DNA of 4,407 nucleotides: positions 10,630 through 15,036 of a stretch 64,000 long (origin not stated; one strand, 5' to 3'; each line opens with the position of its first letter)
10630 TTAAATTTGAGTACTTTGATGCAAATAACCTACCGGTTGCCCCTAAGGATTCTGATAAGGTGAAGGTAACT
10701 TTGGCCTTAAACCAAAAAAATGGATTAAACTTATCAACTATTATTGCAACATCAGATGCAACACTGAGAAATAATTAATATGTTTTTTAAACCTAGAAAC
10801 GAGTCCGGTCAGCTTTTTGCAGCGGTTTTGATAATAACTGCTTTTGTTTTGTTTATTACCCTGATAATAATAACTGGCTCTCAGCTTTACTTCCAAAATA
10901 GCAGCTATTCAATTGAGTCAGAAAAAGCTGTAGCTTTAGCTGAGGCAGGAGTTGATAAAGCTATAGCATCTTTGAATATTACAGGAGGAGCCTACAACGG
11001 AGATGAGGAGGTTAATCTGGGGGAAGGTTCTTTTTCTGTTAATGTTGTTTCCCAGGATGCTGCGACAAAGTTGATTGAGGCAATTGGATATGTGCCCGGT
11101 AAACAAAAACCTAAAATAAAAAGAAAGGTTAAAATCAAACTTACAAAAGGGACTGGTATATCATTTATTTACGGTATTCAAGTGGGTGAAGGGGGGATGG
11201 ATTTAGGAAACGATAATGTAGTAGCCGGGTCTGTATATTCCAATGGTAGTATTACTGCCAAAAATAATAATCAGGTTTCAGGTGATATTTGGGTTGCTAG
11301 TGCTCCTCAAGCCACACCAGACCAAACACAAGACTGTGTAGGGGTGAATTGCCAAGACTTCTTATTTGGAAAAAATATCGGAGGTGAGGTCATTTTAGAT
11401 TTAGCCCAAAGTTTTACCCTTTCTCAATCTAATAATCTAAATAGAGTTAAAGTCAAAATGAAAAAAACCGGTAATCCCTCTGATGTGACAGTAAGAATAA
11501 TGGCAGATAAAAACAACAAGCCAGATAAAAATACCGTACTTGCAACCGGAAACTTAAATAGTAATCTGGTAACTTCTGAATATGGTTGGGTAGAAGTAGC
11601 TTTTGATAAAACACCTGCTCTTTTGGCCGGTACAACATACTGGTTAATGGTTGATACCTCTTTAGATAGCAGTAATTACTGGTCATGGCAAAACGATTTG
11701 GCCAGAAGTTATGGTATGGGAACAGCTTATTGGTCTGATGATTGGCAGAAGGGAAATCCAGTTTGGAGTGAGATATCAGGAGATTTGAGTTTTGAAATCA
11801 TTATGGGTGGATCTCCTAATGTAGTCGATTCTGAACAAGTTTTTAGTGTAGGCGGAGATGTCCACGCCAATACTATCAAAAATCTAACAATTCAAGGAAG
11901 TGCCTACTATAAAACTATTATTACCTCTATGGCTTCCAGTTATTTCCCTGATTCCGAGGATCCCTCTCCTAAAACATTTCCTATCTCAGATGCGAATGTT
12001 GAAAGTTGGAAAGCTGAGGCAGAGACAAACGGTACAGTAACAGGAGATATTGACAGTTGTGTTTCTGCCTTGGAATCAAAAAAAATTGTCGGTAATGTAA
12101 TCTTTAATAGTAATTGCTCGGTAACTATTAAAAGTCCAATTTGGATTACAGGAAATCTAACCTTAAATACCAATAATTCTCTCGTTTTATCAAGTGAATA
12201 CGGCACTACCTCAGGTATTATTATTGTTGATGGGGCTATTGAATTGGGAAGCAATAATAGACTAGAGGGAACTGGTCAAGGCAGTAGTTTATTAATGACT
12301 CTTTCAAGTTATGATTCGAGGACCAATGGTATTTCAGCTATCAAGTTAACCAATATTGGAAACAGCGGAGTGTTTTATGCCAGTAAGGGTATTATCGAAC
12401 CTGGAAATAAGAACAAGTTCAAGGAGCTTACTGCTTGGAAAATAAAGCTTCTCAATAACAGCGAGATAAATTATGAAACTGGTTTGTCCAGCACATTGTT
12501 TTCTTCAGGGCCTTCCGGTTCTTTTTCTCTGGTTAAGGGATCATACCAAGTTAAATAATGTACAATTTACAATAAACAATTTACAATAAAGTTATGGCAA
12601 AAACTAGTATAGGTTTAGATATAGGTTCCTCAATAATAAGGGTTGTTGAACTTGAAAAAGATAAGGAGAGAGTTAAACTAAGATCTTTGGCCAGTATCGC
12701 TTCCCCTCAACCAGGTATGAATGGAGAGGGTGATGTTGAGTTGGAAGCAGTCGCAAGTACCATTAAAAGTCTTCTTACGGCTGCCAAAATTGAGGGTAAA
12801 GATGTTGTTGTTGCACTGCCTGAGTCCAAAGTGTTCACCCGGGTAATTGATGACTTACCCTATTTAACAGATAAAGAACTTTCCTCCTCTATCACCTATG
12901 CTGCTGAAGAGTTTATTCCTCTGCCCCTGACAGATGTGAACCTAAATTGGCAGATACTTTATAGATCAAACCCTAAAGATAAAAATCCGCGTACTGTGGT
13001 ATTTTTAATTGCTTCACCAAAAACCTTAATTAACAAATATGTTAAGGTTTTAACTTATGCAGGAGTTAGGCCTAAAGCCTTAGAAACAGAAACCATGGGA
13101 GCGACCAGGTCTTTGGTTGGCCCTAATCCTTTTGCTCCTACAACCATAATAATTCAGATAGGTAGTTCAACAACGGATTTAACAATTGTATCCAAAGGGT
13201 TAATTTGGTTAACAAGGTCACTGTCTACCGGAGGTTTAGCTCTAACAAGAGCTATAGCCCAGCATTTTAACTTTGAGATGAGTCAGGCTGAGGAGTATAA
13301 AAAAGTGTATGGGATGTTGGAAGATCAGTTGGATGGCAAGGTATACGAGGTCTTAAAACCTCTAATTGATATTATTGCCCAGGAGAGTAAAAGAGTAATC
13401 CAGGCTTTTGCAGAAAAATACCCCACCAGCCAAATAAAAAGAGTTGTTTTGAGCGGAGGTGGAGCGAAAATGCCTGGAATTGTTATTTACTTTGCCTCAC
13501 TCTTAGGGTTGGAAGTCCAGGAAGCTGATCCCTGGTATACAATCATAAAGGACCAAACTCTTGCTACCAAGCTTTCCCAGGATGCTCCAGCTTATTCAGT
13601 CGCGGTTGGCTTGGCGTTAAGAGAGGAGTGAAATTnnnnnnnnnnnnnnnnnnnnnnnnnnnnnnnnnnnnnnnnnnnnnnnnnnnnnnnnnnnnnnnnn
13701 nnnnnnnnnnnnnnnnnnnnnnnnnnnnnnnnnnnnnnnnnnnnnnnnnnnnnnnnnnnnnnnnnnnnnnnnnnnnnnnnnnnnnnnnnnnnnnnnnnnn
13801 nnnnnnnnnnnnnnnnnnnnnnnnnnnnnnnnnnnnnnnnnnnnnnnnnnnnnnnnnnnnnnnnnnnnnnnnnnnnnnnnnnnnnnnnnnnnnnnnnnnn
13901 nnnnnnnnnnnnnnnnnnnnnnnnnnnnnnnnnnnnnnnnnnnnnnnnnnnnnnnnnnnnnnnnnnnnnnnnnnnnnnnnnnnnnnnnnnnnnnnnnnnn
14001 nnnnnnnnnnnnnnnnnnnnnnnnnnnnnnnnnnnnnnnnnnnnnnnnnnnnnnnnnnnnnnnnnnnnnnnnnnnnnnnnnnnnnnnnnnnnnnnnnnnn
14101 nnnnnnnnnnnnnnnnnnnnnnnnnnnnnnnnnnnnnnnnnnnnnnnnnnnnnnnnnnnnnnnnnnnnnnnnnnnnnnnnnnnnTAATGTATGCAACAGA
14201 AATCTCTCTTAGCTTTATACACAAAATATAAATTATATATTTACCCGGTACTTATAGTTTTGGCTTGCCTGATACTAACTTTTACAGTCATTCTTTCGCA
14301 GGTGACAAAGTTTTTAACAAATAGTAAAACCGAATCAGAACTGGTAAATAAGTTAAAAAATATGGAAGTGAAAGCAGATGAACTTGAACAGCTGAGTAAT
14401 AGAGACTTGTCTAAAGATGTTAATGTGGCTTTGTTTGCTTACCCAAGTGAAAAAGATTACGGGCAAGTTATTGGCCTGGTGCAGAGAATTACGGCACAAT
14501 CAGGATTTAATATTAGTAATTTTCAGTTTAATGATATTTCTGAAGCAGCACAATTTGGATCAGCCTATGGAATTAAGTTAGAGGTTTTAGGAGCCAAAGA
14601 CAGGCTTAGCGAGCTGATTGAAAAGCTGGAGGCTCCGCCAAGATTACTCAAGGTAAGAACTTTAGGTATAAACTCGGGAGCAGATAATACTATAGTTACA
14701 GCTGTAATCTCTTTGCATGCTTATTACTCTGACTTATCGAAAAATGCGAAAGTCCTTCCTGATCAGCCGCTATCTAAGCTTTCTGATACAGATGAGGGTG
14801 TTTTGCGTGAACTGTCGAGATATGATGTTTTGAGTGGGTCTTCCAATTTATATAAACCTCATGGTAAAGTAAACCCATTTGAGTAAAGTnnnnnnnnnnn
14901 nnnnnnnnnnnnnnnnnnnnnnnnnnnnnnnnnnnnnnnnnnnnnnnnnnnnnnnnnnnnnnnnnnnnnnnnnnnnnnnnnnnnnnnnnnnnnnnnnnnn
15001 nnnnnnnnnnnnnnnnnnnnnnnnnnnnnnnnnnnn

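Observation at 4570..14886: Type IV pilus operon with eleven pilin/pseudopilin genes including two PilX-like proteins, but no ATPase/platform/secretin in the window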

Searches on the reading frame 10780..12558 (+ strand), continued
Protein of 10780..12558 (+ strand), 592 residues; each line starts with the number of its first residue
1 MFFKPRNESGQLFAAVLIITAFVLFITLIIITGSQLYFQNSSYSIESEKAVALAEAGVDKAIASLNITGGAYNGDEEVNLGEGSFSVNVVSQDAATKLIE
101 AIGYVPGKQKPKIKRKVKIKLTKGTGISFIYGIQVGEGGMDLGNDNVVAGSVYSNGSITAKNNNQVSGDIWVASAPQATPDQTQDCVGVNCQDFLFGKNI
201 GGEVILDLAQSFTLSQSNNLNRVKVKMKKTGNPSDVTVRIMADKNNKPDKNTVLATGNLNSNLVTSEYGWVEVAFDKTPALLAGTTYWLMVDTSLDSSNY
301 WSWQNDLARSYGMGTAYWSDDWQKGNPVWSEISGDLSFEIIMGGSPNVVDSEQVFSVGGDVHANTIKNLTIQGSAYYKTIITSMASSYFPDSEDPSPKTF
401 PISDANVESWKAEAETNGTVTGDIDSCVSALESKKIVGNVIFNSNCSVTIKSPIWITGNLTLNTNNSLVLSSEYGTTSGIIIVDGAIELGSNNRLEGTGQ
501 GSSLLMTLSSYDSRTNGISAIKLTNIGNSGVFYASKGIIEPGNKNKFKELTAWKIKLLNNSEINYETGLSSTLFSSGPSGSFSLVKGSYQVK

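Call 69: list_cluster_members(proteins=[L086:3903-5621:+, L086:5625-6677:+, L086:7943-8617:+, L086:8657-9115:+, L001:1243-1539:-, L001:1716-2852:+, L001:2906-3379:+, L001:3394-5076:+, window:1205-4480:+, window:4570-5151:+])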
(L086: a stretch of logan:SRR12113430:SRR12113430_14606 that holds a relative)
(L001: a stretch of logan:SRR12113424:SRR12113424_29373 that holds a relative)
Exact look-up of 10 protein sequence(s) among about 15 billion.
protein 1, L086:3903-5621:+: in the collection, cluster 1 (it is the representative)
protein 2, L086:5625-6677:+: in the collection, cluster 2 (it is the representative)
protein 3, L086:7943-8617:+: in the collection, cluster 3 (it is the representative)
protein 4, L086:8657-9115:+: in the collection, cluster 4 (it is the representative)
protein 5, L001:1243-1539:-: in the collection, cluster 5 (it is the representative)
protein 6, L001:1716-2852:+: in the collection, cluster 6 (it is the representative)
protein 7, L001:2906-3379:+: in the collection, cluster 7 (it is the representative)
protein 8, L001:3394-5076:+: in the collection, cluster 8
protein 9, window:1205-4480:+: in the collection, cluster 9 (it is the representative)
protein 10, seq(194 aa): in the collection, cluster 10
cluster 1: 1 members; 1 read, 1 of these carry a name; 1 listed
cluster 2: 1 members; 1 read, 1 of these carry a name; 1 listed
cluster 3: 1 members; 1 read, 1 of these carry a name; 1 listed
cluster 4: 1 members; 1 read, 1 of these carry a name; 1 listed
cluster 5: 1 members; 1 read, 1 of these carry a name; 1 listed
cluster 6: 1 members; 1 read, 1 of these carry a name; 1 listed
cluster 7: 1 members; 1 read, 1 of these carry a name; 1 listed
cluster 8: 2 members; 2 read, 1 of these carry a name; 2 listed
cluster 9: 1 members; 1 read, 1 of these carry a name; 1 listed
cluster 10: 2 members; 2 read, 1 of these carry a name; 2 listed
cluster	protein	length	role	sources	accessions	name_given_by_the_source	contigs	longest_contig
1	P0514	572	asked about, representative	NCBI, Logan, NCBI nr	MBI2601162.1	type II/IV secretion system protein [Candidatus Daviesbacteria bacterium]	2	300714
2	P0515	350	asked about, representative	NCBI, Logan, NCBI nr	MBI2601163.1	type IV pilus twitching motility protein PilT [Candidatus Daviesbacteria bacterium]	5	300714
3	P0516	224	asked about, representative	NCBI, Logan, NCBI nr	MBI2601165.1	hypothetical protein HYW42_04370 [Candidatus Daviesbacteria bacterium] | hypothetical protein [Candidatus Daviesbacteria bacterium]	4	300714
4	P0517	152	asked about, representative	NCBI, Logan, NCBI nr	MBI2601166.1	hypothetical protein HYW42_04375 [Candidatus Daviesbacteria bacterium] | hypothetical protein [Candidatus Daviesbacteria bacterium]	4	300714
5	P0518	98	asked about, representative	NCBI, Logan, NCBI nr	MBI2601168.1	nucleotidyltransferase family protein [Candidatus Daviesbacteria bacterium]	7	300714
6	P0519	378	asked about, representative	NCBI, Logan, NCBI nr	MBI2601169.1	hypothetical protein HYW42_04390 [Candidatus Daviesbacteria bacterium] | hypothetical protein [Candidatus Daviesbacteria bacterium]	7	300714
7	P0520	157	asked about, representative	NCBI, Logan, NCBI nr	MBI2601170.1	hypothetical protein HYW42_04395 [Candidatus Daviesbacteria bacterium] | hypothetical protein [Candidatus Daviesbacteria bacterium]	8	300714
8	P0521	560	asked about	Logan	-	-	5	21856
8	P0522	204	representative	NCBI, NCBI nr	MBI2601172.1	hypothetical protein HYW42_04405 [Candidatus Daviesbacteria bacterium] | hypothetical protein [Candidatus Daviesbacteria bacterium]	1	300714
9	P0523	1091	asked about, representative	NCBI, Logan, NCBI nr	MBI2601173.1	hypothetical protein HYW42_04410 [Candidatus Daviesbacteria bacterium] | hypothetical protein [Candidatus Daviesbacteria bacterium]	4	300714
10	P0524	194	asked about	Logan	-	-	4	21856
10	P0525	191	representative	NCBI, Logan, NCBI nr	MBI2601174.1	type II secretion system protein [Candidatus Daviesbacteria bacterium]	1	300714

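Call 75: search_solved_structures(query=A2, max_evalue=1, show_alignments=2)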
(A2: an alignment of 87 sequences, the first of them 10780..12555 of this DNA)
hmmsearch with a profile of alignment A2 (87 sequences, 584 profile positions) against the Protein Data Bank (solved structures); distinct sequences matched with E-value up to 1: 3.
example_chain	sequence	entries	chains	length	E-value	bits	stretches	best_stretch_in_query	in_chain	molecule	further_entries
9ei9_D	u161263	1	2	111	0.38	12.3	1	314-365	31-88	5E10 Fab Light chain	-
6v45_A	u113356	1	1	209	0.5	11.9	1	57-146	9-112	Probable carnitine operon oxidoreductase caia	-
9hmf_O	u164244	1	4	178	0.83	11.2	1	4-50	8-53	Flagellar protein FliL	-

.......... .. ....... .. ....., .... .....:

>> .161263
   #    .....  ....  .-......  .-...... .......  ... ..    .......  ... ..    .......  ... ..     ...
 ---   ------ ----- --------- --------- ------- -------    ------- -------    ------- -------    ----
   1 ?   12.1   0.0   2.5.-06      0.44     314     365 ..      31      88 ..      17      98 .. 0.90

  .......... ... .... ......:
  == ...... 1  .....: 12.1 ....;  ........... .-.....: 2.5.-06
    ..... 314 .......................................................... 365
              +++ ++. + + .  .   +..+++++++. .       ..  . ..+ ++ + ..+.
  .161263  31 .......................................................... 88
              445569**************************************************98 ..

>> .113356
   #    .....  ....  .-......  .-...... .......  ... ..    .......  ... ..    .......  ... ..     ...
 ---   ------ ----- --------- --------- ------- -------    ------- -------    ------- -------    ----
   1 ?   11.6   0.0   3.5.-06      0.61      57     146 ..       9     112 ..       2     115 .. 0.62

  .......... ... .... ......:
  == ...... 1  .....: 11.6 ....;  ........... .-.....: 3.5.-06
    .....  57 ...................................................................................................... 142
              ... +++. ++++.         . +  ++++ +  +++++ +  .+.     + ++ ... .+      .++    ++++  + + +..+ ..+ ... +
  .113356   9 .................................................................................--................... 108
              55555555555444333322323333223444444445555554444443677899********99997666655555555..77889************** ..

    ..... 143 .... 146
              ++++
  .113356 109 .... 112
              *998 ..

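Call 77: search_protein_families(library=pfam, max_evalue=0.01, proteins=[L086:7943-8617:+, L086:8657-9115:+])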
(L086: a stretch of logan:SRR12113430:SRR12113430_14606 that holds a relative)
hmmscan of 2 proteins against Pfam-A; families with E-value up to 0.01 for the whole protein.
L086:7943-8617:+ (224 aa): 0 families

L086:8657-9115:+ (152 aa): 0 families

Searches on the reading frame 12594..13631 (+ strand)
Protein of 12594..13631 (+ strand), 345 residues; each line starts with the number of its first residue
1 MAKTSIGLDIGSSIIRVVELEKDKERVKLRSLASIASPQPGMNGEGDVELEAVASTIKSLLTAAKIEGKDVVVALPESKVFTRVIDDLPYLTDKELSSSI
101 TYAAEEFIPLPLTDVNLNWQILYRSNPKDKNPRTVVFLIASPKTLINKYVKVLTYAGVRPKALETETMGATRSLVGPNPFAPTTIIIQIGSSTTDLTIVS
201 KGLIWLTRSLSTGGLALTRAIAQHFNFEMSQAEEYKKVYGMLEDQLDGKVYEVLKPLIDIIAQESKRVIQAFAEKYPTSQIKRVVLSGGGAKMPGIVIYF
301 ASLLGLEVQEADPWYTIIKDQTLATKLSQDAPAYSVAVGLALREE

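Call 8: search_protein_families(library=pfam, max_evalue=0.01, proteins=[window:12594-13631:+])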
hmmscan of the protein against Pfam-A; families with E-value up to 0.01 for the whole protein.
window:12594-13631:+ (345 aa): 5 families
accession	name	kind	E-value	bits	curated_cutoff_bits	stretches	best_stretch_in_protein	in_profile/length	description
PF11104.14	PilM_2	-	4.6e-51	174.2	27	1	7-344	1-339/340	Type IV pilus assembly protein PilM;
PF14450.12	FtsA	-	5.6e-14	53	31.8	1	186-339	2-127/127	Cell division protein FtsA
PF06723.19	MreB_Mbl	-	4.6e-08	32.7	27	1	183-225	146-188/327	MreB/Mbl protein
PF21522.3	MreB-like_C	-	0.00011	23.3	27.8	1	186-293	1-116/123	Archaeal actin homologue MreB-like, C-terminal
PF25216.1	Volactin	-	0.001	19.1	35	0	185-301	169-288/321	Volactin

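Call 68: list_cluster_members(proteins=[P0001, P0273, P0391, window:12594-13631:+, window:5154-6050:+, window:14890-15579:-])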
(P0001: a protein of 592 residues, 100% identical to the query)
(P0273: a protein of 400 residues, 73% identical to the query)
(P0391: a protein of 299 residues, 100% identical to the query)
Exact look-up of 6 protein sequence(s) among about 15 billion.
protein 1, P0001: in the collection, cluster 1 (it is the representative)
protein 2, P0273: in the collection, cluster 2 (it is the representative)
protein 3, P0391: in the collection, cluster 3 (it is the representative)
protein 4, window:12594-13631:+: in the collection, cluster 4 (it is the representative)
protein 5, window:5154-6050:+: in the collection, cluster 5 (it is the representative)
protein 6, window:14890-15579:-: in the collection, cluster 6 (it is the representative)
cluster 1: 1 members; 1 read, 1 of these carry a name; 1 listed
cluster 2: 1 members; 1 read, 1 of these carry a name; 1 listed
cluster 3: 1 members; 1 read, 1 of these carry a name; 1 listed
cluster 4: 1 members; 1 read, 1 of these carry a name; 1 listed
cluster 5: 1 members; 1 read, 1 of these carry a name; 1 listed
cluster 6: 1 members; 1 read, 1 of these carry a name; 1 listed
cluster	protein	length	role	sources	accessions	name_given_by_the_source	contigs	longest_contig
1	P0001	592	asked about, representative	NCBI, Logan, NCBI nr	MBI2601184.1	hypothetical protein HYW42_04465 [Candidatus Daviesbacteria bacterium] | hypothetical protein [Candidatus Daviesbacteria bacterium]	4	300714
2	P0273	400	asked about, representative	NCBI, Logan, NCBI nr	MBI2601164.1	type II secretion system F family protein [Candidatus Daviesbacteria bacterium]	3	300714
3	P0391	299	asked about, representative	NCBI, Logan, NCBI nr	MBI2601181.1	pilus assembly PilX N-terminal domain-containing protein [Candidatus Daviesbacteria ...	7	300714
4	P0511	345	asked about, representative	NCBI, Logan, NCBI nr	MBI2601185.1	type IV pilus assembly protein PilM [Candidatus Daviesbacteria bacterium]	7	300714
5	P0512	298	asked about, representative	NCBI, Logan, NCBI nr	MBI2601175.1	prepilin peptidase [Candidatus Daviesbacteria bacterium]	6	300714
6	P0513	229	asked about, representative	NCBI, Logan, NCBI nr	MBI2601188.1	tRNA (guanosine(37)-N1)-methyltransferase TrmD [Candidatus Daviesbacteria bacterium]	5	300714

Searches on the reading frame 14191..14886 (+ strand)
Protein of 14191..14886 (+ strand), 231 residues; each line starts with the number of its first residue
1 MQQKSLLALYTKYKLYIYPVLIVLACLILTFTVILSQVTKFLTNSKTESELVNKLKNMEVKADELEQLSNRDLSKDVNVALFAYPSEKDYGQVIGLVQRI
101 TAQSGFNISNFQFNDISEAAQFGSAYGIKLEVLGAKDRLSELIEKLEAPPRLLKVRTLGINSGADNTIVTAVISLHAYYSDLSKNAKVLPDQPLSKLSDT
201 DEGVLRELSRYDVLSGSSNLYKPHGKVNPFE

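Call 8: search_protein_families(library=pfam, max_evalue=0.01, proteins=[window:14191-14886:+])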
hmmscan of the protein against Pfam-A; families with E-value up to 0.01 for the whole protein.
window:14191-14886:+ (231 aa): 1 family
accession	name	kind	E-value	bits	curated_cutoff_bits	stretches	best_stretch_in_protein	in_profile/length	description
PF04350.18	PilO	-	2e-06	28.4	22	1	45-168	5-131/145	Pilus assembly protein, PilO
